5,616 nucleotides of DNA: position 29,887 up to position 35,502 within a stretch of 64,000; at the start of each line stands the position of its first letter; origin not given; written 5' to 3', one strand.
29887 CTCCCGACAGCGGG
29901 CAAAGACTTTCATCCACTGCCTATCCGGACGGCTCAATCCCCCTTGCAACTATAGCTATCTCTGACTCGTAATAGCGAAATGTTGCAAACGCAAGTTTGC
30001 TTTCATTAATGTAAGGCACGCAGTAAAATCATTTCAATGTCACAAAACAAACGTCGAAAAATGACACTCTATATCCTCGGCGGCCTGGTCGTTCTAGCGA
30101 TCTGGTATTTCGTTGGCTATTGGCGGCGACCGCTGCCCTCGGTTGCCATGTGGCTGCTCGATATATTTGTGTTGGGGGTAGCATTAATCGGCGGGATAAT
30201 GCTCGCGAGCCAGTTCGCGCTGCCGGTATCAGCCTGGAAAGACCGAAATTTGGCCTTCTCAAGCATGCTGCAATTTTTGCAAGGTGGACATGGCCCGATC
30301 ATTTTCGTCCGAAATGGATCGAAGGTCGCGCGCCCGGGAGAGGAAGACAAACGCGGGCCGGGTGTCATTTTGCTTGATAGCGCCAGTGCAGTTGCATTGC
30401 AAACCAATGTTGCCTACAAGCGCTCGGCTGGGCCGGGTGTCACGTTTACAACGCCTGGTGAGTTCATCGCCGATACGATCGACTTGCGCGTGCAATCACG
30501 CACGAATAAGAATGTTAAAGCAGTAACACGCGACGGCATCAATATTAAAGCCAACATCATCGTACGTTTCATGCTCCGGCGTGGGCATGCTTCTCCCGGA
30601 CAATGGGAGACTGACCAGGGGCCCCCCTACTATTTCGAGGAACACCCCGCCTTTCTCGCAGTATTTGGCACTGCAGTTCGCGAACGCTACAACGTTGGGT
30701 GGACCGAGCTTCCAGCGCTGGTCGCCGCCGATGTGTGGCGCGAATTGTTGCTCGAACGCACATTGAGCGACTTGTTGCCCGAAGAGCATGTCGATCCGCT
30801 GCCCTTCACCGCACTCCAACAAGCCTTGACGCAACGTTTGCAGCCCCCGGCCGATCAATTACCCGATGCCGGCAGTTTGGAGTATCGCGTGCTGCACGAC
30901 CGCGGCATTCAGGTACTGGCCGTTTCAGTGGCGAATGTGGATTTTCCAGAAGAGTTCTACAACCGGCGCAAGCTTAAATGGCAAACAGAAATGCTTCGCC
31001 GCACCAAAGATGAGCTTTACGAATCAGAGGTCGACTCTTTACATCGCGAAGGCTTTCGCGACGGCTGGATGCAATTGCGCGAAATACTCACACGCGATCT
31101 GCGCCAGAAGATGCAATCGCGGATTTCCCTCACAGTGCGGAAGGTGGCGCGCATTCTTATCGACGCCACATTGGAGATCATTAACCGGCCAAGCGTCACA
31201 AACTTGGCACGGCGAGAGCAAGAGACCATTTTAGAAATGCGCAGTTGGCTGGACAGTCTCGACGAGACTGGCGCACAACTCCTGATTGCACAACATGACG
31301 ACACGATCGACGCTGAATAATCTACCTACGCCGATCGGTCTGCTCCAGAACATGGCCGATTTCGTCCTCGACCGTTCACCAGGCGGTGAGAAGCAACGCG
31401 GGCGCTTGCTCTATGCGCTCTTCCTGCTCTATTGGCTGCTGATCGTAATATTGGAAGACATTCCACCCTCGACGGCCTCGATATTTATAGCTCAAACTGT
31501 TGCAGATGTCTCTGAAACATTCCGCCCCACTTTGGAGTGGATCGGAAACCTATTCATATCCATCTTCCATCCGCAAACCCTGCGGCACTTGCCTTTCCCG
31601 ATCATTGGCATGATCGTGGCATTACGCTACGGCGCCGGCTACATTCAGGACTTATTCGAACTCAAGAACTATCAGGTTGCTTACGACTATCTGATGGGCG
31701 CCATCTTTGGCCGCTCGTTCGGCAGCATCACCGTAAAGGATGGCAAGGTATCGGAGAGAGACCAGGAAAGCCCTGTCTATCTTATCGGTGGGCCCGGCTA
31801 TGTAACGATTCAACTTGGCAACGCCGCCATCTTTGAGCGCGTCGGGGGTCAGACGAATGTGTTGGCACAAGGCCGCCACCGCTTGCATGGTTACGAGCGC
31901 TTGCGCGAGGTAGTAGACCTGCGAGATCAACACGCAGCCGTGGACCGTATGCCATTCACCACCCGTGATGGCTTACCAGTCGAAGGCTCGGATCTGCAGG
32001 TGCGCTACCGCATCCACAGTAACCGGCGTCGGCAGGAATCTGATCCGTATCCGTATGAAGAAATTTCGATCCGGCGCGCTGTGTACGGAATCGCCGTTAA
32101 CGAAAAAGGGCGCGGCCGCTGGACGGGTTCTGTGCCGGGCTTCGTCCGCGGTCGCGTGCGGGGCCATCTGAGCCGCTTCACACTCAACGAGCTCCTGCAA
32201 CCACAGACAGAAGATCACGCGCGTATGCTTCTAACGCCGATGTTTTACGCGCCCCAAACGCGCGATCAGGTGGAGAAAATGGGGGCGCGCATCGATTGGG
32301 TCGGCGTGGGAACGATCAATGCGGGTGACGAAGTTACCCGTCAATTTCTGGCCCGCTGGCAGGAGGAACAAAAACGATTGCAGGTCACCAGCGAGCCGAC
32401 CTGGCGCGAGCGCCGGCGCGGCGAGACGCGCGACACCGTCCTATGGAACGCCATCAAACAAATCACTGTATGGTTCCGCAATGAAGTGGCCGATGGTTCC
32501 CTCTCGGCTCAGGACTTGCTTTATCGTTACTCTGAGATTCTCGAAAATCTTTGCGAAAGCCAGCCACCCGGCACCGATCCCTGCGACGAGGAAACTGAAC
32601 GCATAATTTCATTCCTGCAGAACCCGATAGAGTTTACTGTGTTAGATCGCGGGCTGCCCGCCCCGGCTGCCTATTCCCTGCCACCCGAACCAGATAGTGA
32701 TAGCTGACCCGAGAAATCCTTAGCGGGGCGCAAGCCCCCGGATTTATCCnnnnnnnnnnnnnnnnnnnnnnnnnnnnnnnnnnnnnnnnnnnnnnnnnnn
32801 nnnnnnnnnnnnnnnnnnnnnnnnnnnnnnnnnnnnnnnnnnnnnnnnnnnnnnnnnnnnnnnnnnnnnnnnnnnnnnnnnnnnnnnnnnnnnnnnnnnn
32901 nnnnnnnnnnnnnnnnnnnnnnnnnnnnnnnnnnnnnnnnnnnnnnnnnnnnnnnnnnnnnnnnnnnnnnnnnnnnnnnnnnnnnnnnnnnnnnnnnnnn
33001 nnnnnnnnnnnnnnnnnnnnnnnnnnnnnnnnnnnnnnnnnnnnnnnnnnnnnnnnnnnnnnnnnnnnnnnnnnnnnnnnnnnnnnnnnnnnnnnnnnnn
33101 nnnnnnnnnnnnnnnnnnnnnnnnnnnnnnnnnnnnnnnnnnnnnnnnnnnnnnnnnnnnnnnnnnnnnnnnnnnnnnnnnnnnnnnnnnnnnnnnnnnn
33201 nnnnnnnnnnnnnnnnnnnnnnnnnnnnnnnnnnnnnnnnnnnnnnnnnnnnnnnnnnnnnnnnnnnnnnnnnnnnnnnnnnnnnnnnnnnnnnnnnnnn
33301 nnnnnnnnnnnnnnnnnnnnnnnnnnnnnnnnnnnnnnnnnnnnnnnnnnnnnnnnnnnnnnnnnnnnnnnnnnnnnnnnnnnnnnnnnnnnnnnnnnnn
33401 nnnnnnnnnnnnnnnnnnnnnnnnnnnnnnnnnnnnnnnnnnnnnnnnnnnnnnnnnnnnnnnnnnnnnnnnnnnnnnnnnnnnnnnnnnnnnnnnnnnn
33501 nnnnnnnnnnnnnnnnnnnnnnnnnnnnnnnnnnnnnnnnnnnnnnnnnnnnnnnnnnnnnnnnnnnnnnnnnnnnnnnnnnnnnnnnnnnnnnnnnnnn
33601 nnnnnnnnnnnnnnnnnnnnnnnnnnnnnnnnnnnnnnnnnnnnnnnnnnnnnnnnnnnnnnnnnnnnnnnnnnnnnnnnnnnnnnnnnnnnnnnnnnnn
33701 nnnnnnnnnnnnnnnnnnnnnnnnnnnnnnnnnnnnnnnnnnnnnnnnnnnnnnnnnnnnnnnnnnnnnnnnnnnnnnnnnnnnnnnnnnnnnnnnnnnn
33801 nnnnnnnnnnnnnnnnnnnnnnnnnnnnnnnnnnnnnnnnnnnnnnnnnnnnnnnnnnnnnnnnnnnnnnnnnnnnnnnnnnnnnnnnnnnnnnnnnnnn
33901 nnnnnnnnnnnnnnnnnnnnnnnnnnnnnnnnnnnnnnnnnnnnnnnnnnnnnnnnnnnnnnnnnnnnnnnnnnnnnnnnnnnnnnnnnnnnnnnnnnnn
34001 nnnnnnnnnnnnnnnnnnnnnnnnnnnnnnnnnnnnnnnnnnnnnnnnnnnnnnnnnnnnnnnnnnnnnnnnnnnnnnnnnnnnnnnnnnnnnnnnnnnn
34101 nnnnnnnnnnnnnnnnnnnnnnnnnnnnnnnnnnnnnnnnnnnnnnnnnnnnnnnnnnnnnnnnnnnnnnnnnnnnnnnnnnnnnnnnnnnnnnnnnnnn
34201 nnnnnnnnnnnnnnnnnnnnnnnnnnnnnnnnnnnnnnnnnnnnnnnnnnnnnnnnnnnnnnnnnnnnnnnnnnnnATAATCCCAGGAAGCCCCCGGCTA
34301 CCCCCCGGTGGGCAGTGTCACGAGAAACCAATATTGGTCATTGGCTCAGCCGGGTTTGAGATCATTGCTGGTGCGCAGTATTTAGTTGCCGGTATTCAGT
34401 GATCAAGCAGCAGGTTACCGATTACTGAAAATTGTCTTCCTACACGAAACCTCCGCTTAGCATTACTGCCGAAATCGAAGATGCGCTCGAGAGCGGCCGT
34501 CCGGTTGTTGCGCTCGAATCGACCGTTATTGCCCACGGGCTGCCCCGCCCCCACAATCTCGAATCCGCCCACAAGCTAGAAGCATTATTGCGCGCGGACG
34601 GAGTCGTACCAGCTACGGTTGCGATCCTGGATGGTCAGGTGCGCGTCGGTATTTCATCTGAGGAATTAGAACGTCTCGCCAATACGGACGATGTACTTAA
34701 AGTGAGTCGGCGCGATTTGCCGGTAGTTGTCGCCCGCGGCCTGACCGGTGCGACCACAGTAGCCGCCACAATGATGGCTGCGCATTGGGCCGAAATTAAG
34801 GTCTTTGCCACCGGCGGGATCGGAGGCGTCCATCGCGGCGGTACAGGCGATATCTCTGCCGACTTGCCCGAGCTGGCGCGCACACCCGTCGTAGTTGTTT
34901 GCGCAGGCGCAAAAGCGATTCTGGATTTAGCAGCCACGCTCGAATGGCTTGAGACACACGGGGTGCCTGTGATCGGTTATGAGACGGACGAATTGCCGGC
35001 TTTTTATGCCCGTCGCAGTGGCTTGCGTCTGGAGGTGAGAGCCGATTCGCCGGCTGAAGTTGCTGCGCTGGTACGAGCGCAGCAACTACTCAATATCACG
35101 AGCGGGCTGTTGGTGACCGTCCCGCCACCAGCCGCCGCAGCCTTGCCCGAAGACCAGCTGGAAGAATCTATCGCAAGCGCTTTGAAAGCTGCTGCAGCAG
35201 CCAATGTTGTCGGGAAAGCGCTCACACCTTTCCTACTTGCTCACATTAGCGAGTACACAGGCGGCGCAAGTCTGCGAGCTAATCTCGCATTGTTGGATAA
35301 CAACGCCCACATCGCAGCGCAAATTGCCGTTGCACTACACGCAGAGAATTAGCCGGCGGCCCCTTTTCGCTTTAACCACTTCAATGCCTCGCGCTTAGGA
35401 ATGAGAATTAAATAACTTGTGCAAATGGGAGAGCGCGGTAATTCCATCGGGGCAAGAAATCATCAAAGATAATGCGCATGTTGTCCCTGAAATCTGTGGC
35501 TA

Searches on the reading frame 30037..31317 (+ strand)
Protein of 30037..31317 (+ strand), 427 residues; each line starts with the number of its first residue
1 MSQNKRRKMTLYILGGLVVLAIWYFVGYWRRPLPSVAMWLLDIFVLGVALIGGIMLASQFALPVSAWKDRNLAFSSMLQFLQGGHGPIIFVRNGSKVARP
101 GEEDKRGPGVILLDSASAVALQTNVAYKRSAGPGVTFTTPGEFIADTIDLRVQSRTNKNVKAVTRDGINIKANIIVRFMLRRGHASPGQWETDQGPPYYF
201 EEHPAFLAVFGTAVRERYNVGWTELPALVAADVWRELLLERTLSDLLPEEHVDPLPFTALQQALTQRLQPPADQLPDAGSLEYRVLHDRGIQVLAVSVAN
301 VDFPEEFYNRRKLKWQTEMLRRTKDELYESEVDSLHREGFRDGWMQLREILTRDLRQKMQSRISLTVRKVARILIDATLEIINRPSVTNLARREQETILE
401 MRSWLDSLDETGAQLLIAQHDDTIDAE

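Call 53: search_protein_families(library=pfam, proteins=[window:30037-31317:+], max_evalue=0.00001)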
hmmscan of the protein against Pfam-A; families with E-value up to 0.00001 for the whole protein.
window:30037-31317:+ (427 aa): 1 family
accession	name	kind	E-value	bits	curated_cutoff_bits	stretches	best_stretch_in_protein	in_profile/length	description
PF01145.31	Band_7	-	3.1e-09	37.6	23.6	0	126-179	16-69/176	SPFH domain / Band 7 family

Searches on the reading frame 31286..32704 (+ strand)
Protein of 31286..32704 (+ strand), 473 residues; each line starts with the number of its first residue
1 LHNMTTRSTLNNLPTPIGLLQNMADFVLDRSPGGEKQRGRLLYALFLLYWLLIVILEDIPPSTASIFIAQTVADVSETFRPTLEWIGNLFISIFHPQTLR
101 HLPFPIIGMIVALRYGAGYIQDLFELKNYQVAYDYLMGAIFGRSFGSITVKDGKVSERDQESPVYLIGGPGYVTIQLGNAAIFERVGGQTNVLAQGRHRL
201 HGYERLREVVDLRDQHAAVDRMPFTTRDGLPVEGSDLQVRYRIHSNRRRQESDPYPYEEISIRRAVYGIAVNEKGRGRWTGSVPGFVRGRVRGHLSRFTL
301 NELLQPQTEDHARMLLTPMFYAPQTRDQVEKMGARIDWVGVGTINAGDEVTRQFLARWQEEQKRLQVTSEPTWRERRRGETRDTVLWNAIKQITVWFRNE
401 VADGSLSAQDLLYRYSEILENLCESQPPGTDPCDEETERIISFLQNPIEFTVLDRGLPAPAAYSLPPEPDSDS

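Call 53: search_protein_families(library=pfam, proteins=[window:31286-32704:+], max_evalue=0.00001)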
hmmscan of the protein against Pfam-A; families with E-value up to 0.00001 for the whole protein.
window:31286-32704:+ (473 aa): 1 family
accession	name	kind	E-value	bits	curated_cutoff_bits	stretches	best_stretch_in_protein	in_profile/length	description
PF01145.31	Band_7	-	1.5e-07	32.1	23.6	1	174-367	2-168/176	SPFH domain / Band 7 family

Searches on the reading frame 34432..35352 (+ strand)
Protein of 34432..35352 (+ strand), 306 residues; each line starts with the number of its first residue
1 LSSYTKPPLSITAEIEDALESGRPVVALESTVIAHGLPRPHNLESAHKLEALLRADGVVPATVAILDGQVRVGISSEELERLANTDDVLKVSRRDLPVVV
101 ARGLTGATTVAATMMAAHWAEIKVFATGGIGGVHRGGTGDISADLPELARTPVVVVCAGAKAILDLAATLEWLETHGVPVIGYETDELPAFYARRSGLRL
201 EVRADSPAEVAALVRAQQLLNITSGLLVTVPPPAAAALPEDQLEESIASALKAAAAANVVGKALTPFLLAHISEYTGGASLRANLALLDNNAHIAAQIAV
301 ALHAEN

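Call 53: search_protein_families(library=pfam, proteins=[window:34432-35349:+], max_evalue=0.00001)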
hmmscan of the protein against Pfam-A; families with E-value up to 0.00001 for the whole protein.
window:34432-35349:+ (306 aa): 1 family
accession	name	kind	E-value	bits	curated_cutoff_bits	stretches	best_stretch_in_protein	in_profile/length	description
PF04227.17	Indigoidine_A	-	4.3e-122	407.4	25.2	1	14-301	1-291/291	Indigoidine synthase A like protein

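Call 94: find_encoding_contigs(protein=window:34432-35352:+, flank=500, max_places=4)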
Protein window:34432-35352:+ (306 aa): no gene with exactly this product is on record in the collection.
